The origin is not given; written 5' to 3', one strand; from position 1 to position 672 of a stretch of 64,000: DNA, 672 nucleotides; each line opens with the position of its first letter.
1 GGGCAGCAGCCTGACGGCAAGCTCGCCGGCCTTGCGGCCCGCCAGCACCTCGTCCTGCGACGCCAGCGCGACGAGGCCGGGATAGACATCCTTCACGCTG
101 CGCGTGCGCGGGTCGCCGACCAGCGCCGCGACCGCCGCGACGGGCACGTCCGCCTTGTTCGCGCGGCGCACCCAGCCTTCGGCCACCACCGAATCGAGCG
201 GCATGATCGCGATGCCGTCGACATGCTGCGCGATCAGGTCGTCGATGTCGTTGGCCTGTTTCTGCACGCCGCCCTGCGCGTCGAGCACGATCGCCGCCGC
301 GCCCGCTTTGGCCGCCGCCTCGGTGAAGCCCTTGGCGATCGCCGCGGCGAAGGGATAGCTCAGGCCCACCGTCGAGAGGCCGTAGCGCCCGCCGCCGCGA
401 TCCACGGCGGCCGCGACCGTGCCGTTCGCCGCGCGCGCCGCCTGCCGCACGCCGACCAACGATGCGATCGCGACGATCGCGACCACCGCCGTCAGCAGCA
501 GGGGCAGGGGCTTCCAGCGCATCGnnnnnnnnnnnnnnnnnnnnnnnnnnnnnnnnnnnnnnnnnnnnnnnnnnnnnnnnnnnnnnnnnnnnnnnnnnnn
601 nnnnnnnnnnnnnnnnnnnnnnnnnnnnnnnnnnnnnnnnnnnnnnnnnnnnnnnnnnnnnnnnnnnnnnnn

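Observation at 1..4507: CoA-dependent module (two class III CoA-transferases, MaoC hydratase, two binding-fold proteins) inside a rare-sugar locus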

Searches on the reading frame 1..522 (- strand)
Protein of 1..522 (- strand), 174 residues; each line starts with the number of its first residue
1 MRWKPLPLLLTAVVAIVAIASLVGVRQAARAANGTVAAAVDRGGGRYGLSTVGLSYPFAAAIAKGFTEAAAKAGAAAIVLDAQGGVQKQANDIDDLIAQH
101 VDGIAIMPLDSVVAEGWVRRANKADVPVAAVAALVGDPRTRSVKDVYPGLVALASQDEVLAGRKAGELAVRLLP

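Call 5: search_protein_families(library=pfam, proteins=[window:1-522:-], max_evalue=0.001)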
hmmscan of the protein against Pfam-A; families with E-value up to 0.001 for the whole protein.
window:1-522:- (174 aa): 2 families
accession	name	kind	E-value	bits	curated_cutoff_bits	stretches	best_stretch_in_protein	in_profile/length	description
PF13407.12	Peripla_BP_4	-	7.4e-18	65.5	35.1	1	49-173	3-118/258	Periplasmic binding protein domain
PF00532.27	Peripla_BP_1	-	7.3e-05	22.8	22.2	1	55-138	12-94/281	Periplasmic binding proteins and sugar binding domain of LacI family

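Call 6: search_protein_families(library=ncbifam, proteins=[window:1-522:-], max_evalue=0.001)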
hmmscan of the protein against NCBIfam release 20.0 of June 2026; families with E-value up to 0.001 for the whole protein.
window:1-522:- (174 aa): 8 families
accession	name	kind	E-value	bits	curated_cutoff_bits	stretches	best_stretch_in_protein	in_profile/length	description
NF007936.0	PRK10653.1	equivalog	2.1e-08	33.9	337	1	49-131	31-113/295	ribose ABC transporter substrate-binding protein RbsB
TIGR02634.1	xylF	equivalog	1.1e-07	31.7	389.55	1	66-138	20-92/302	D-xylose ABC transporter substrate-binding protein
NF041827.1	YtfQ_transport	equivalog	1.9e-06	27.1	510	1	38-169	19-143/320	galactofuranose ABC transporter, galactofuranose-binding protein YtfQ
NF007449.0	PRK10014.1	subfamily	2.7e-06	26.7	310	1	42-132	62-151/342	Mal regulon transcriptional regulator MalI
TIGR02637.1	RhaS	equivalog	4.2e-05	22.9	342.25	1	53-131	7-87/302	rhamnose ABC transporter substrate-binding protein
NF007254.0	PRK09701.1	equivalog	0.00012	21.4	335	1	49-165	29-144/311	D-allose transporter substrate-binding protein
NF011924.1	PRK15395.1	equivalog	0.00026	20.2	420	1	55-129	36-111/329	galactose/glucose ABC transporter substrate-binding protein MglB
NF007680.0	PRK10355.1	equivalog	0.00031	20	504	1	66-135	47-116/331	D-xylose ABC transporter substrate-binding protein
